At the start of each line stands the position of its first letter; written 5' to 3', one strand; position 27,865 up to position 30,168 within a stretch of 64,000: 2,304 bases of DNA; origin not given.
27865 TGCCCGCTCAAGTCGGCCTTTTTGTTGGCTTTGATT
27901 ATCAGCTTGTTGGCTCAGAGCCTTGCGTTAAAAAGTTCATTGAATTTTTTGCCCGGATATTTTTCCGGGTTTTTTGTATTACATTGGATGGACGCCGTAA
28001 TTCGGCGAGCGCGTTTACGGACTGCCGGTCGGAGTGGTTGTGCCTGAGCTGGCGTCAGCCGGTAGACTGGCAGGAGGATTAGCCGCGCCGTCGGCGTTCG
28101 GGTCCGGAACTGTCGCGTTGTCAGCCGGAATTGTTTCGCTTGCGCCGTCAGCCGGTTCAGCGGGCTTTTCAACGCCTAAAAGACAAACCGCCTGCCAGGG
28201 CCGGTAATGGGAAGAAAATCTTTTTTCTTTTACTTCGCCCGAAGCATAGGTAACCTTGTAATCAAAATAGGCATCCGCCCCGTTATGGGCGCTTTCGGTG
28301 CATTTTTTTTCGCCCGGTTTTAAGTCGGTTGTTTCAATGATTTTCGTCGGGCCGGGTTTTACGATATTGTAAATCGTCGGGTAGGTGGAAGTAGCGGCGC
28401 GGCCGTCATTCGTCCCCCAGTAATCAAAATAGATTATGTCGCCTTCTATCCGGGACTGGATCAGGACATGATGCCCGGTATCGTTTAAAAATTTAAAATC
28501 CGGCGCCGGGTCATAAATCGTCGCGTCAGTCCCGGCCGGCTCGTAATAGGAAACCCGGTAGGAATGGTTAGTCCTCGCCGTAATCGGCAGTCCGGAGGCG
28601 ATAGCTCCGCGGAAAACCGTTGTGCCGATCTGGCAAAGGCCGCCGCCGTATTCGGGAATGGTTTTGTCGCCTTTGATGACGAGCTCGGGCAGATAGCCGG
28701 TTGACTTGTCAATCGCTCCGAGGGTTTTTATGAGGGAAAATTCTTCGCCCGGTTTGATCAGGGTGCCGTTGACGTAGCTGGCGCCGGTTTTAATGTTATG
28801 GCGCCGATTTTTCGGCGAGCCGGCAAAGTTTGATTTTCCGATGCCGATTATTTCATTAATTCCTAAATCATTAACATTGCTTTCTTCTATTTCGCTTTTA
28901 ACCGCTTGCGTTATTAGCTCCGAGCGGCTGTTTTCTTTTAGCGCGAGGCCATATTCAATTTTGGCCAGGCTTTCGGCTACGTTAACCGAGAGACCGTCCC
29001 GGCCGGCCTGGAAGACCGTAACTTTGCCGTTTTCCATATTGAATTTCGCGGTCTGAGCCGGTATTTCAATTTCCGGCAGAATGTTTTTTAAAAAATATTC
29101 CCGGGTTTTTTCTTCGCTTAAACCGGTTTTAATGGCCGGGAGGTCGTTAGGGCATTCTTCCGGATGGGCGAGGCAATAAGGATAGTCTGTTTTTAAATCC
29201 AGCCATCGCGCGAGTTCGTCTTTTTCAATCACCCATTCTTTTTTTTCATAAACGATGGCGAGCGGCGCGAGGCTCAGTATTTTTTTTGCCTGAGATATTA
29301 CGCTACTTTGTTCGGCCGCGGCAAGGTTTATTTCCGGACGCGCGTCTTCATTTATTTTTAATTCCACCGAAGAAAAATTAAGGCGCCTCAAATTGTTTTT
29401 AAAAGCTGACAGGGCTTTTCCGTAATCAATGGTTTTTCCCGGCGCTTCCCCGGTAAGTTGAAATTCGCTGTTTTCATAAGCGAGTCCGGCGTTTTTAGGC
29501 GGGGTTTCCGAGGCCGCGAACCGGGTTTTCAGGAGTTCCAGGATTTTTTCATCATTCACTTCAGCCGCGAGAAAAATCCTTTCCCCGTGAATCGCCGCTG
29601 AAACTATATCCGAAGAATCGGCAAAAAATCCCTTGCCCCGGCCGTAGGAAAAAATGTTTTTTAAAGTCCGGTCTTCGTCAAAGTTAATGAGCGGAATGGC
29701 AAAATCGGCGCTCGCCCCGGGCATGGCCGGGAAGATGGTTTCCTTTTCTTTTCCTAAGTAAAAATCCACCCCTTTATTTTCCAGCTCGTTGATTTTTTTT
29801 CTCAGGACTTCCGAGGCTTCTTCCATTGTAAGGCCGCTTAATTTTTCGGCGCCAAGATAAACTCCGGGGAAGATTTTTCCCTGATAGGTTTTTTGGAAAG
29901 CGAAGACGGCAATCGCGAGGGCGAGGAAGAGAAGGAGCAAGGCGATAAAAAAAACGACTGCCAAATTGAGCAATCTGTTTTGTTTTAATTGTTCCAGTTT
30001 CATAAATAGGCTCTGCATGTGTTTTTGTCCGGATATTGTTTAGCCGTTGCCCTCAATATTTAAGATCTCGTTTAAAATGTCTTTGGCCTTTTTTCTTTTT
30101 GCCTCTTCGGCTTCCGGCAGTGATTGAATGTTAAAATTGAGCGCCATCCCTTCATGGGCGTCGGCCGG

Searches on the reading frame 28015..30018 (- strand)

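Call 6: search_protein_families(library=pfam, proteins=[window:28015-30018:-], max_evalue=0.001)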
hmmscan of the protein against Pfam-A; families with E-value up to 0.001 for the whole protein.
window:28015-30018:- (667 aa): 2 families
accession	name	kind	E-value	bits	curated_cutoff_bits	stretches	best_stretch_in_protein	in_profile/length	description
PF04294.18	VanW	-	3.4e-39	133.8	27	1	404-532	1-128/130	VanW like protein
PF12229.13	PG_binding_4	-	1e-21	77.7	22.1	2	112-213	11-111/117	Putative peptidoglycan binding domain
